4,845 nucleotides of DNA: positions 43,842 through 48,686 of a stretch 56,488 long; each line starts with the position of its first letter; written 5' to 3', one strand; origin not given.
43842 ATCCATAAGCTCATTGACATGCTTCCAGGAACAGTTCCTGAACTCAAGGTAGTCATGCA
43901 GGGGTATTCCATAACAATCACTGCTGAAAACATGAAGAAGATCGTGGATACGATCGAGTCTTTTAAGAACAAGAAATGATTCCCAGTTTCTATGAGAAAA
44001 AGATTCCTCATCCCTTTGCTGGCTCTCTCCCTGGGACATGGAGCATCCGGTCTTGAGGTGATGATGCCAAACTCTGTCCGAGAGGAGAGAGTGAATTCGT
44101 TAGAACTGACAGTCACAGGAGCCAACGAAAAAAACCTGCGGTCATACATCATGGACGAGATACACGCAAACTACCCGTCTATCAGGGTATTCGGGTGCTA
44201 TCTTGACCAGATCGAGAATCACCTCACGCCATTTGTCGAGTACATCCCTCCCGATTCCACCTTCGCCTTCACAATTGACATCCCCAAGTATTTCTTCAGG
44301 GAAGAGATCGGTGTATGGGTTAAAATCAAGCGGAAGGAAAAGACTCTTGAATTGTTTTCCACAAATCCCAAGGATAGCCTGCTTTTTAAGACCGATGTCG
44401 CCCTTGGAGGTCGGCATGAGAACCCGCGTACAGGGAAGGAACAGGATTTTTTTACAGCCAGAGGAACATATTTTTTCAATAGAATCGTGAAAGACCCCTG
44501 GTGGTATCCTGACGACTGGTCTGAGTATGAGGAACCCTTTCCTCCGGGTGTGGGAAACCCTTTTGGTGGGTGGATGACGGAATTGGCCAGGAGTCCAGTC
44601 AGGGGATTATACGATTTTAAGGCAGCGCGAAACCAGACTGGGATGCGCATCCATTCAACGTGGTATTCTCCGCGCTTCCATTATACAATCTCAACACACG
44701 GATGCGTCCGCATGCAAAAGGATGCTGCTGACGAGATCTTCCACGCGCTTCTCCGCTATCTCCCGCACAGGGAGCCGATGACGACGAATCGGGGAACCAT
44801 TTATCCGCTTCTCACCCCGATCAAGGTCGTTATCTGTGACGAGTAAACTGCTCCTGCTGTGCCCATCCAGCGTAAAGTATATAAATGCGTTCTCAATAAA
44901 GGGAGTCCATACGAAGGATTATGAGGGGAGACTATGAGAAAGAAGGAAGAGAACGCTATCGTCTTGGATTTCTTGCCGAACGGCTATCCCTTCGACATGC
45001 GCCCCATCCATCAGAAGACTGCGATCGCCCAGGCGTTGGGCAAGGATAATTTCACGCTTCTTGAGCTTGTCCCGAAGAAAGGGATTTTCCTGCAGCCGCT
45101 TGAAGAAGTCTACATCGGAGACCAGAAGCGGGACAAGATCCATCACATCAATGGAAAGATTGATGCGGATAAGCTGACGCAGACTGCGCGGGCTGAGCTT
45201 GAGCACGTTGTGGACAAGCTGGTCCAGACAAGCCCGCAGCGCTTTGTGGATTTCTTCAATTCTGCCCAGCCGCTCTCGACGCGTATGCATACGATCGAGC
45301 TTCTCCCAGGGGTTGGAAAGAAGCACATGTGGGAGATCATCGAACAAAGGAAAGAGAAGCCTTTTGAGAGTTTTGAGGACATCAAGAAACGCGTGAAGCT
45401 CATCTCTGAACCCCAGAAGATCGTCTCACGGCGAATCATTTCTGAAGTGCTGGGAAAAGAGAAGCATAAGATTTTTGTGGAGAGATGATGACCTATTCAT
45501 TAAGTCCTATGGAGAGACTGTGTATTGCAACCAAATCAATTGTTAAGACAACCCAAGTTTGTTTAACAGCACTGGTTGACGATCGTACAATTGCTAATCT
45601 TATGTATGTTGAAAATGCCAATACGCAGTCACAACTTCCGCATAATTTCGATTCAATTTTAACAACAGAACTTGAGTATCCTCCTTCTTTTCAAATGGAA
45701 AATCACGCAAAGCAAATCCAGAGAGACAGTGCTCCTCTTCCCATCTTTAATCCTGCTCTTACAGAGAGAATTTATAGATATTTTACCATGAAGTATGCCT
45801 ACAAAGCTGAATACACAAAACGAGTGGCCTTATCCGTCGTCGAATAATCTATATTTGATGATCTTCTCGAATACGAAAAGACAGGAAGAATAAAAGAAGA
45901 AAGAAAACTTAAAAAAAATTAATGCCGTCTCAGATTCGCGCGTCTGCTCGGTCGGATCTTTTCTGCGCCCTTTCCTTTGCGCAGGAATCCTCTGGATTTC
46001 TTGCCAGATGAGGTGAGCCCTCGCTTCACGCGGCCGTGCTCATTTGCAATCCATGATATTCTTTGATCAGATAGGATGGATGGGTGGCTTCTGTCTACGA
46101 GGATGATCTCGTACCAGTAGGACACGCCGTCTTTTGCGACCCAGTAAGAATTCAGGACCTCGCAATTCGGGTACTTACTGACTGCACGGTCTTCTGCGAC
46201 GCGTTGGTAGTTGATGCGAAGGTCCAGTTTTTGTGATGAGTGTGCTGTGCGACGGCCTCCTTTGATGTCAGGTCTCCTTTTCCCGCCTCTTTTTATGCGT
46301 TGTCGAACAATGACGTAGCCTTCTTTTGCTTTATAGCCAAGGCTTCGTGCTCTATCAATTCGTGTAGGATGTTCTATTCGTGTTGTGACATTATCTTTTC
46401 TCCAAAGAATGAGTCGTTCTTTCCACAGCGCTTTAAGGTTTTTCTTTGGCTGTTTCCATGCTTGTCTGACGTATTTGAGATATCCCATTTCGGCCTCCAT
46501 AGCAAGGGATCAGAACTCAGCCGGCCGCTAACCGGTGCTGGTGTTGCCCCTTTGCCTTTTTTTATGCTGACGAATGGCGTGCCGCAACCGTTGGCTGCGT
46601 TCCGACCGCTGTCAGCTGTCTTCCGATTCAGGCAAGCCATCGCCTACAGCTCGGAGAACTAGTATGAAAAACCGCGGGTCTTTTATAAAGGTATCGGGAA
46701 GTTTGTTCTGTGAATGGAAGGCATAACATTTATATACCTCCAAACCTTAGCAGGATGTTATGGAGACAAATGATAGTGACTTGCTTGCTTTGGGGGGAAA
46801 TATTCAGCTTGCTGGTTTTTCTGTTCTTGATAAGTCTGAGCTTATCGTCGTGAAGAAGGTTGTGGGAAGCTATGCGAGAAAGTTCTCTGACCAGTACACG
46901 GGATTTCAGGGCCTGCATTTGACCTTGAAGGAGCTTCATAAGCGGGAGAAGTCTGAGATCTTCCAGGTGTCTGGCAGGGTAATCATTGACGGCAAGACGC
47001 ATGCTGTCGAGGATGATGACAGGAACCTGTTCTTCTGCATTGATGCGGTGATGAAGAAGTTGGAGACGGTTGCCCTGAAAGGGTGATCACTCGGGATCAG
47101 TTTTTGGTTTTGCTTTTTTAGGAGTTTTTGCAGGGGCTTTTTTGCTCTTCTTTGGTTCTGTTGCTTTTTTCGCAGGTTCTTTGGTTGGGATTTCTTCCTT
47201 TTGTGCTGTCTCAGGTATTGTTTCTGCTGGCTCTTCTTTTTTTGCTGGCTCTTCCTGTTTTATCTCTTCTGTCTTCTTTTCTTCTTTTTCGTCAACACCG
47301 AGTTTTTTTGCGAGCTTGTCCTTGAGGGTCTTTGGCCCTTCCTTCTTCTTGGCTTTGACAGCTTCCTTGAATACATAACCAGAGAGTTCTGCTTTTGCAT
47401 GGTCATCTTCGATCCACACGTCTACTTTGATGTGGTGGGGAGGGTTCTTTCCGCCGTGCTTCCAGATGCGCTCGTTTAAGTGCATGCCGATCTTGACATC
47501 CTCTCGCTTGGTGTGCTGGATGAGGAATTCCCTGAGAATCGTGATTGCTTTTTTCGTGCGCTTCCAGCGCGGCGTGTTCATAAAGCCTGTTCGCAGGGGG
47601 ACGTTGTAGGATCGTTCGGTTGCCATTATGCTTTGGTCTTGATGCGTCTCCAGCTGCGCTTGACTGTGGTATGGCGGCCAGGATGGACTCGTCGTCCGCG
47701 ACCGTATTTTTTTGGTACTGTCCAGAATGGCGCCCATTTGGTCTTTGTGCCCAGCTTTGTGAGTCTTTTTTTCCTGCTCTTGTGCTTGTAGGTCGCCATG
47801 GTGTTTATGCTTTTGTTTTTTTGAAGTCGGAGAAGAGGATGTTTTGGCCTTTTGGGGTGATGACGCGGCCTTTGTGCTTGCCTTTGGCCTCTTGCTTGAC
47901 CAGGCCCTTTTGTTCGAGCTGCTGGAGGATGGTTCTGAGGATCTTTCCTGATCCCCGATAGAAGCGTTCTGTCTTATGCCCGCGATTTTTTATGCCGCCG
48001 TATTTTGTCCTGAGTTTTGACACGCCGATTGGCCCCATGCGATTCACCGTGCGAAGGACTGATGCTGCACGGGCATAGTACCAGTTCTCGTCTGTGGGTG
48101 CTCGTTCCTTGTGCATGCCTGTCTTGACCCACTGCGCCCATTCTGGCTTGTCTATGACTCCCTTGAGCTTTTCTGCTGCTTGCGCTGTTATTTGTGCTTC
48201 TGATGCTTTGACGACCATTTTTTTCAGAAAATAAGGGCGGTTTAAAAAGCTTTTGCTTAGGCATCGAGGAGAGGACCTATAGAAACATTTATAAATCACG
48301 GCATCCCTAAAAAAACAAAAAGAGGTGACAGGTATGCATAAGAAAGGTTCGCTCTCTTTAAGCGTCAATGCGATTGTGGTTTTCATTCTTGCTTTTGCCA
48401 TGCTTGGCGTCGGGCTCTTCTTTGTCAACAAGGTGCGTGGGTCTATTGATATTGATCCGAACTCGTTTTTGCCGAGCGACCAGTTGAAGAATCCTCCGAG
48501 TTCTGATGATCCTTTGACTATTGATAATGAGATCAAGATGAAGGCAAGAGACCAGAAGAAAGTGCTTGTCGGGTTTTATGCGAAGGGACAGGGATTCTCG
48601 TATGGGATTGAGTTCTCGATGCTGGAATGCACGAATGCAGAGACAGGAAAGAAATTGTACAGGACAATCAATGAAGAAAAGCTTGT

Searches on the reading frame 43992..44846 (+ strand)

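Call 96: search_protein_families(library=pfam, proteins=[window:43992-44846:+], max_evalue=0.001)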
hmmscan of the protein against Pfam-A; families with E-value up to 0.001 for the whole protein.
window:43992-44846:+ (284 aa): 1 family
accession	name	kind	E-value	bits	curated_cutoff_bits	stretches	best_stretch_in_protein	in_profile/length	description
PF03734.19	YkuD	-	7.3e-12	46.5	23.4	1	110-254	4-139/146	L,D-transpeptidase catalytic domain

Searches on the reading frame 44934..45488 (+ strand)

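Call 96: search_protein_families(library=pfam, proteins=[window:44934-45488:+], max_evalue=0.001)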
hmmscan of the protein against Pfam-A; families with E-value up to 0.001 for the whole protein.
window:44934-45488:+ (184 aa): 2 families
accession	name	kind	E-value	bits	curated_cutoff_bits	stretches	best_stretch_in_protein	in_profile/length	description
PF04919.18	DUF655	-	3e-68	229.8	22.2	1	5-183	2-181/181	Protein of unknown function (DUF655)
PF14579.12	HHH_6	-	0.0001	22.9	25.6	1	125-156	31-63/90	Helix-hairpin-helix motif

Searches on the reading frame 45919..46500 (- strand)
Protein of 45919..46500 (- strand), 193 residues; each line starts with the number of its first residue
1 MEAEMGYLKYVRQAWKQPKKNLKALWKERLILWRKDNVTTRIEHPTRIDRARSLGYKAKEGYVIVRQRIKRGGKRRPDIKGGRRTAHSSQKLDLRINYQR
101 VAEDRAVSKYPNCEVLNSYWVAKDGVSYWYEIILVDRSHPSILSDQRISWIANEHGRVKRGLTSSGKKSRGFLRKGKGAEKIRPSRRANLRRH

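Call 96: search_protein_families(library=pfam, proteins=[window:45919-46500:-], max_evalue=0.001)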
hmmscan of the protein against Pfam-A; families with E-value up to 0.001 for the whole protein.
window:45919-46500:- (193 aa): 1 family
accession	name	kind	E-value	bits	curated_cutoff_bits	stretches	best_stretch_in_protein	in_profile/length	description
PF00827.22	Ribosomal_L15e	-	2.5e-64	216.9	27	1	7-189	2-191/191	Ribosomal L15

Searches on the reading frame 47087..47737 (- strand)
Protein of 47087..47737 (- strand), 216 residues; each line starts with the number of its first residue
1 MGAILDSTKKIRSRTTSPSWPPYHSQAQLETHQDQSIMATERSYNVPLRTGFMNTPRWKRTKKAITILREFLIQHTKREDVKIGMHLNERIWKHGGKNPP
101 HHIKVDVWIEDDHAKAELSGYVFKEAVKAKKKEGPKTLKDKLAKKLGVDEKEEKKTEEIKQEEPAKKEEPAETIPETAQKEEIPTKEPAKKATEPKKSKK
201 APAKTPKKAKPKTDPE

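Call 96: search_protein_families(library=pfam, proteins=[window:47087-47737:-], max_evalue=0.001)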
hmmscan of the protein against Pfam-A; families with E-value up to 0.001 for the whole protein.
window:47087-47737:- (216 aa): 1 family
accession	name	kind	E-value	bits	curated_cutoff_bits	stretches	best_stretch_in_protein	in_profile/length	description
PF01198.24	Ribosomal_L31e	-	1.2e-10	41.9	25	1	48-109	11-72/82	Ribosomal protein L31e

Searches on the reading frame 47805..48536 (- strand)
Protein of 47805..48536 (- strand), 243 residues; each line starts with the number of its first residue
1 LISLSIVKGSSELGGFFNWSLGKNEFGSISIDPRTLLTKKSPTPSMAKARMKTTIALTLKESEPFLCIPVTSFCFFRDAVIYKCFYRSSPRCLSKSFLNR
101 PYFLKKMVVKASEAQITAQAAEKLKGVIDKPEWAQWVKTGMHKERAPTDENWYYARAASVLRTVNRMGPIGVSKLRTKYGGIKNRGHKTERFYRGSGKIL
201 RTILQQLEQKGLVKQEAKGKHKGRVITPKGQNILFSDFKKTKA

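Call 96: search_protein_families(library=pfam, proteins=[window:47805-48536:-], max_evalue=0.001)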
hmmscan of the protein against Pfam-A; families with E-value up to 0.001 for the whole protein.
window:47805-48536:- (243 aa): 1 family
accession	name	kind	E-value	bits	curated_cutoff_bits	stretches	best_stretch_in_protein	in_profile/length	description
PF01090.25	Ribosomal_S19e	-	2.7e-41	140.9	29.4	1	113-234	7-127/137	Ribosomal protein S19e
